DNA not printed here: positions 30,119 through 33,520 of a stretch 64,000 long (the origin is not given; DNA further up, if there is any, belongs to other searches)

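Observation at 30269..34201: Orphan NRPS-like A-T-TE enzyme whose adenylation domain is a full-length acetoacetyl-CoA-synthetase homolog, paired with a dedicated Sfp-type PPTase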

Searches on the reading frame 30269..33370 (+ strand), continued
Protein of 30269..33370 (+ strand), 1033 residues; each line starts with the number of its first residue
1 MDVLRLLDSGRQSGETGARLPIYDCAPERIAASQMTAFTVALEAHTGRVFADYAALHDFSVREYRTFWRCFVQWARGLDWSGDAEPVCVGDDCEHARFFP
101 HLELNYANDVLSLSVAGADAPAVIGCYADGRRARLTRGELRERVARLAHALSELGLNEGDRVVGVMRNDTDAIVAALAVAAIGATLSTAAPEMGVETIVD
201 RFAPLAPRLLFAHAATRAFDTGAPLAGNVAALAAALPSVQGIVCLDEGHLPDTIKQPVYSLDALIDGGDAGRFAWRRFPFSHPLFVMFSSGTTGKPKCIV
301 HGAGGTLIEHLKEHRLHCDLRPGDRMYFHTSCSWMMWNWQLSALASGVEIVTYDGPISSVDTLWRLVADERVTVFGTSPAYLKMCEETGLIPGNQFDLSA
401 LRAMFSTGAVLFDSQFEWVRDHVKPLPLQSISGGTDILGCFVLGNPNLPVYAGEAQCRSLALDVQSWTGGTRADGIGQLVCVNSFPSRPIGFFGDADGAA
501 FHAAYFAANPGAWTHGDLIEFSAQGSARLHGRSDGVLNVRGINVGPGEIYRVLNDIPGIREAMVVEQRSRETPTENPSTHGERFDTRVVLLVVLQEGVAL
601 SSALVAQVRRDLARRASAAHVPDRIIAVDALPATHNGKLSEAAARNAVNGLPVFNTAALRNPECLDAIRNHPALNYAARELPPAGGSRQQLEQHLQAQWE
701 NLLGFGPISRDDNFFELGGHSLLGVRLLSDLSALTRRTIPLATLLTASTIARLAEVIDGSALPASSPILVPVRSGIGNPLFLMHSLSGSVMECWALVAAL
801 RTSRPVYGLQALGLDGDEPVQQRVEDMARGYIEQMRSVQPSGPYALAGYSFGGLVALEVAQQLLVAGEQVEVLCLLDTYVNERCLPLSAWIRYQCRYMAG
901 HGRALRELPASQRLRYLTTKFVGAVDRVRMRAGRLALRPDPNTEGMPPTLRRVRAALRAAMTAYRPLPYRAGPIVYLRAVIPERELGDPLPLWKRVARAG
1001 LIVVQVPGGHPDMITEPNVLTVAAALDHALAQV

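Call 58: search_protein_families(library=pfam, proteins=[P0122, P0137, P0141, P0149, P0150, P0155, P0160, P0167, P0152], max_evalue=0.001)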
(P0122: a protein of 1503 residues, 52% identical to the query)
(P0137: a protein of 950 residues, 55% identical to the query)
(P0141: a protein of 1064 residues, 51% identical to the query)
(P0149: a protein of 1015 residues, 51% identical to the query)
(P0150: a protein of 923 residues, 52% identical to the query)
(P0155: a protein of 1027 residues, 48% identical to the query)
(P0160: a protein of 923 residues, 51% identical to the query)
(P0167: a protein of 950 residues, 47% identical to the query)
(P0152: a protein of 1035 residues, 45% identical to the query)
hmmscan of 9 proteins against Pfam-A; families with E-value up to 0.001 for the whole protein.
P0122 (1503 aa): 6 families
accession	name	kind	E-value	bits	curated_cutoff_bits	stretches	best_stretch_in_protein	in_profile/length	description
PF00501.34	AMP-binding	-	1.5e-38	133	29.9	1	555-880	9-330/384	AMP-binding enzyme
PF00975.26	Thioesterase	-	6.1e-29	102.3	26.4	2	1209-1452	2-225/226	Thioesterase domain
PF13193.12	AMP-binding_C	-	2.3e-25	89.7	24.5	2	18-93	1-76/76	AMP-binding enzyme C-terminal domain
PF00550.31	PP-binding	-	1.7e-21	76.7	20.8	2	1124-1187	1-66/67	Phosphopantetheine attachment site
PF00561.26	Abhydrolase_1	-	2.6e-06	27.7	25.8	1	1209-1436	2-240/245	alpha/beta hydrolase fold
PF12146.15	Hydrolase_4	-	6.9e-05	22.7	27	0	1253-1338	58-136/239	Serine aminopeptidase, S33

P0137 (950 aa): 4 families
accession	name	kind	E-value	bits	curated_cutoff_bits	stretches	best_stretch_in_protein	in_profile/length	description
PF00501.34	AMP-binding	-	1.3e-39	136.6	29.9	1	106-433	9-330/384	AMP-binding enzyme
PF00550.31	PP-binding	-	4e-19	69.1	20.8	1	678-741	2-67/67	Phosphopantetheine attachment site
PF00132.30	Hexapep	-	4.9e-08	32.8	27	1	837-869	2-35/36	Bacterial transferase hexapeptide (six repeats)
PF13193.12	AMP-binding_C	-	1.4e-05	26.3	24.5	1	544-620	5-76/76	AMP-binding enzyme C-terminal domain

P0141 (1064 aa): 5 families
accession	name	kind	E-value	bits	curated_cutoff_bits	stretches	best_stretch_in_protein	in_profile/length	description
PF00501.34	AMP-binding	-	2.5e-38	132.3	29.9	1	109-434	10-330/384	AMP-binding enzyme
PF00550.31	PP-binding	-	6.7e-09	36.3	20.8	1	680-743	2-67/67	Phosphopantetheine attachment site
PF13193.12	AMP-binding_C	-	2.5e-05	25.6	24.5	1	545-620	6-76/76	AMP-binding enzyme C-terminal domain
PF00583.31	Acetyltransf_1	-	5.5e-05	23.9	20.7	1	802-870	15-83/116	Acetyltransferase (GNAT) family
PF13527.13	Acetyltransf_9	-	6.3e-05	23.4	25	1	773-870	1-96/127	Acetyltransferase (GNAT) domain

P0149 (1015 aa): 3 families
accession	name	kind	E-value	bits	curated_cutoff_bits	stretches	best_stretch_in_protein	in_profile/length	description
PF00501.34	AMP-binding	-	1.5e-41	142.9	29.9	1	88-413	10-330/384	AMP-binding enzyme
PF00550.31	PP-binding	-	1.8e-10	41.4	20.8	1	651-712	2-66/67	Phosphopantetheine attachment site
PF13193.12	AMP-binding_C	-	6.4e-07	30.6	24.5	1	519-594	4-76/76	AMP-binding enzyme C-terminal domain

P0150 (923 aa): 5 families
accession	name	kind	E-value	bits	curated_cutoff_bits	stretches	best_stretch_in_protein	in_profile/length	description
PF00501.34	AMP-binding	-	8.9e-39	133.8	29.9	1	102-465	10-377/384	AMP-binding enzyme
PF00550.31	PP-binding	-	8e-13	48.9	20.8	1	673-736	2-67/67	Phosphopantetheine attachment site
PF13193.12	AMP-binding_C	-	4.6e-11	43.9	24.5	1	532-609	4-76/76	AMP-binding enzyme C-terminal domain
PF00132.30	Hexapep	-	1.2e-07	31.5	27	1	870-902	2-34/36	Bacterial transferase hexapeptide (six repeats)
PF16177.11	ACAS_N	-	8e-07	29.2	27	1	39-90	4-53/55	Acetyl-coenzyme A synthetase N-terminus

P0155 (1027 aa): 3 families
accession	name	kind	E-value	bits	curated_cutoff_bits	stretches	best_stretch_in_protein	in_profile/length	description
PF00501.34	AMP-binding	-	6.6e-40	137.5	29.9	1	102-465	12-377/384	AMP-binding enzyme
PF00550.31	PP-binding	-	1.1e-05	26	20.8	1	665-726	3-67/67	Phosphopantetheine attachment site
PF00583.31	Acetyltransf_1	-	0.00018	22.2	20.7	1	758-838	6-77/116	Acetyltransferase (GNAT) family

P0160 (923 aa): 6 families
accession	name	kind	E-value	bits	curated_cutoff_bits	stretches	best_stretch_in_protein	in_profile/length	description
PF00501.34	AMP-binding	-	6.3e-40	137.6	29.9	1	374-700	16-330/384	AMP-binding enzyme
PF00132.30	Hexapep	-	3.3e-13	49.2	27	1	111-145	2-36/36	Bacterial transferase hexapeptide (six repeats)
PF14602.12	Hexapep_2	-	1.5e-06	28.3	27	1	111-143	2-32/34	Hexapeptide repeat of succinyl-transferase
PF00550.31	PP-binding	-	2.3e-05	25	20.8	1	205-242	30-67/67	Phosphopantetheine attachment site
PF13193.12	AMP-binding_C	-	0.00017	22.9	24.5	1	807-884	4-76/76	AMP-binding enzyme C-terminal domain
PF25084.1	LbH_EIF2B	-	0.00093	19.6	54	0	51-142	16-104/105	EIF2B subunit epsilon LbH domain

P0167 (950 aa): 5 families
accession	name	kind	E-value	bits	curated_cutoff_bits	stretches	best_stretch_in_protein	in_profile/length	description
PF00501.34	AMP-binding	-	1.8e-42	145.9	29.9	1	403-717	10-333/384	AMP-binding enzyme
PF00132.30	Hexapep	-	2e-11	43.5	27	1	123-157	2-36/36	Bacterial transferase hexapeptide (six repeats)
PF13193.12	AMP-binding_C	-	6.4e-07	30.6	24.5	1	830-903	8-76/76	AMP-binding enzyme C-terminal domain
PF14602.12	Hexapep_2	-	8.9e-06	25.8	27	0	122-155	1-32/34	Hexapeptide repeat of succinyl-transferase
PF00550.31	PP-binding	-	0.00027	21.5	20.8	0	227-263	19-54/67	Phosphopantetheine attachment site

P0152 (1035 aa): 4 families
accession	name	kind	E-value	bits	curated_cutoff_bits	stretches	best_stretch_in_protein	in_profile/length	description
PF00501.34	AMP-binding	-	6.1e-34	117.9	29.9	1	115-435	7-330/384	AMP-binding enzyme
PF00975.26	Thioesterase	-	1.6e-12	48.6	26.4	1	762-862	2-103/226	Thioesterase domain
PF13193.12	AMP-binding_C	-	9.1e-06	27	24.5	1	542-622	1-76/76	AMP-binding enzyme C-terminal domain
PF00550.31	PP-binding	-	1e-05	26.1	20.8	1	682-743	3-67/67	Phosphopantetheine attachment site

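Call 59: find_encoding_contigs(protein=P0137, flank=10000, max_places=2)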
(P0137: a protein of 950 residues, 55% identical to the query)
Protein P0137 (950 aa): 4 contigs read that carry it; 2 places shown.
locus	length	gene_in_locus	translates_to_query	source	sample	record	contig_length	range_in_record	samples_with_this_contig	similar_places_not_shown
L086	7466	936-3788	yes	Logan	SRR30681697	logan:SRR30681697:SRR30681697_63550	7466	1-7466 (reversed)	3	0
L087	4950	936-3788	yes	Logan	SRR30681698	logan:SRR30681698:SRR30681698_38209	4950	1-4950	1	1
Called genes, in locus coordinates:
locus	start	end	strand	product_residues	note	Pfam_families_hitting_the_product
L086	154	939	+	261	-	PF01648:ACPS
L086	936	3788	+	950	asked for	PF00501:AMP-binding, PF13193:AMP-binding_C (faint), PF00550:PP-binding, PF00132:Hexapep (faint)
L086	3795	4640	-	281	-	-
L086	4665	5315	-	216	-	PF00072:Response_reg, PF08281:Sigma70_r4_2, PF00196:GerE, PF04545:Sigma70_r4 (weak), PF13384:HTH_23 (faint)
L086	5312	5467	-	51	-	-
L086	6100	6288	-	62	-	-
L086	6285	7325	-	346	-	PF04024:PspC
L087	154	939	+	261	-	PF01648:ACPS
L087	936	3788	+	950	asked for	PF00501:AMP-binding, PF13193:AMP-binding_C (faint), PF00550:PP-binding, PF00132:Hexapep (faint)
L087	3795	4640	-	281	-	-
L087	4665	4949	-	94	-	?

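Call 60: find_encoding_contigs(protein=P0160, flank=10000, max_places=2)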
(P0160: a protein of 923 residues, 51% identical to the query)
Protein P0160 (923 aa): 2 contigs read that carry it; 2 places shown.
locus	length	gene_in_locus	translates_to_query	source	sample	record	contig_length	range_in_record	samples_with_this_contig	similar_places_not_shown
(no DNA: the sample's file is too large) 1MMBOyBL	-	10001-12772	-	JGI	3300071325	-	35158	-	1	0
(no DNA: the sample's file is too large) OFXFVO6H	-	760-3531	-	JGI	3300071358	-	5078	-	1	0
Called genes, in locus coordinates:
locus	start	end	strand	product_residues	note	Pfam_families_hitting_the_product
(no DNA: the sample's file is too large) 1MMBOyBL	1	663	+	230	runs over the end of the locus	PF02563:Poly_export, PF10531:SLBB, PF22461:SLBB_2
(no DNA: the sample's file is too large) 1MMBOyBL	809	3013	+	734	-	PF02706:Wzz, PF13614:AAA_31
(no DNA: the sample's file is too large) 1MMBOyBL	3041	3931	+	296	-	PF00722:Glyco_hydro_16, PF03935:SKN1_KRE6_Sbg1 (faint), PF26113:GH16_XgeA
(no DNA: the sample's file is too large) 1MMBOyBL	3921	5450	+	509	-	PF01943:Polysacc_synt, PF13440:Polysacc_synt_3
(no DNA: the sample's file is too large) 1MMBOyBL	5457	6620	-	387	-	PF13641:Glyco_tranf_2_3, PF00535:Glycos_transf_2, PF13632:Glyco_trans_2_3 (weak)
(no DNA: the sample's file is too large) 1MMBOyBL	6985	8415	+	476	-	PF04932:Wzy_C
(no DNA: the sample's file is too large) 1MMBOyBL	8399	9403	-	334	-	PF07007:LprI (weak)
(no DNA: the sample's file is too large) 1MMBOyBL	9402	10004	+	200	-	PF00132:Hexapep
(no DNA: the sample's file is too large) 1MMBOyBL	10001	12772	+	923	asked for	PF14602:Hexapep_2 (faint), PF00132:Hexapep, PF00501:AMP-binding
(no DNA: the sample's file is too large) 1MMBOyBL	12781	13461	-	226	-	-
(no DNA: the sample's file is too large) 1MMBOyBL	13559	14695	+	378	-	-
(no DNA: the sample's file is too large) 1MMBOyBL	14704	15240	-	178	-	-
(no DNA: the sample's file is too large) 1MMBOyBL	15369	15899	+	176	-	PF01814:Hemerythrin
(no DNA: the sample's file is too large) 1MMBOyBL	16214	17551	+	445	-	PF07690:MFS_1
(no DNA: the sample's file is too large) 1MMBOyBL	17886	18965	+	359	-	PF13091:PLDc_2, PF17941:PP_kinase_C_1 (faint), PF13091:PLDc_2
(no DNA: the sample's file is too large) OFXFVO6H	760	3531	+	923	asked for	PF14602:Hexapep_2 (faint), PF00132:Hexapep, PF00501:AMP-binding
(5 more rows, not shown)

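Call 67: search_protein_families(library=pfam, proteins=[L017:4298-5335:+, L017:5498-7273:+, L017:8420-9307:+, L017:13220-14299:-, L017:14499-16652:+, L017:16839-17981:-, L017:17985-19349:-, L017:19434-20510:+, L017:20540-21802:-, L017:21815-23062:-], max_evalue=0.001)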
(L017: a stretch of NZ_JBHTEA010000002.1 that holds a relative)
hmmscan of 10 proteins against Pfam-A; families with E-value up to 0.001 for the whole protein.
L017:4298-5335:+ (345 aa): 2 families
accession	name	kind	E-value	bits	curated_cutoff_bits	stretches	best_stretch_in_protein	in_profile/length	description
PF01180.27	DHO_dh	-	4.1e-84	282.7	27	1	51-338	5-286/291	Dihydroorotate dehydrogenase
PF03060.21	NMO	-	3.2e-05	23.9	28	1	265-326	166-227/331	Nitronate monooxygenase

L017:5498-7273:+ (591 aa): 0 families

L017:8420-9307:+ (295 aa): 2 families
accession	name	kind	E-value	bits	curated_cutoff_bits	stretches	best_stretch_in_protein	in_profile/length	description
PF13545.12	HTH_Crp_2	-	6.2e-15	55.4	27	1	202-267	1-68/70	Crp-like helix-turn-helix domain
PF00027.35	cNMP_binding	-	2.3e-05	24.7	27.5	1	83-169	2-88/89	Cyclic nucleotide-binding domain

L017:13220-14299:- (359 aa): 1 family
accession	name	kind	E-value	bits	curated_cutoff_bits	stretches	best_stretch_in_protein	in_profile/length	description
PF01757.29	Acyl_transf_3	-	1.6e-28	100.1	31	1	12-322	2-326/326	Acyltransferase domain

L017:14499-16652:+ (717 aa): 2 families
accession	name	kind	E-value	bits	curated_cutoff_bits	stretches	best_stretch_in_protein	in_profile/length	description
PF19040.6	SGNH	-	2.4e-34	119.6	27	1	472-706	23-248/248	SGNH domain (fused to AT3 domains)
PF01757.29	Acyl_transf_3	-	5.8e-28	98.3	31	1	38-370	3-323/326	Acyltransferase domain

L017:16839-17981:- (380 aa): 1 family
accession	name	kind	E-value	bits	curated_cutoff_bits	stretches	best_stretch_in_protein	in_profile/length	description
PF13704.12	Glyco_tranf_2_4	-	1.6e-30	105.9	27.5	1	94-190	1-97/98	Glycosyl transferase family 2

L017:17985-19349:- (454 aa): 0 families

L017:19434-20510:+ (358 aa): 3 families
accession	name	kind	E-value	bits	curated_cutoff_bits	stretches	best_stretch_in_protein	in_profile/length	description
PF00535.33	Glycos_transf_2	-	6.4e-26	91.7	23.3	1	6-133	1-127/168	Glycosyl transferase family 2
PF13641.12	Glyco_tranf_2_3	-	2.9e-05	24.6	27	1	5-109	3-111/230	Glycosyltransferase like family 2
PF10111.15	Glyco_tranf_2_2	-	8.7e-05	22.6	27.3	1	13-105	10-102/276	Glycosyltransferase like family 2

L017:20540-21802:- (420 aa): 2 families
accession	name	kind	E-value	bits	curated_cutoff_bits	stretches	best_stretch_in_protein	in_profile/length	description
PF01943.22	Polysacc_synt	-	4.3e-40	138.3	28.2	1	4-275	2-274/274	Polysaccharide biosynthesis protein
PF13440.11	Polysacc_synt_3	-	1.9e-10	40.9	23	1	28-326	2-293/293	Polysaccharide biosynthesis protein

L017:21815-23062:- (415 aa): 0 families
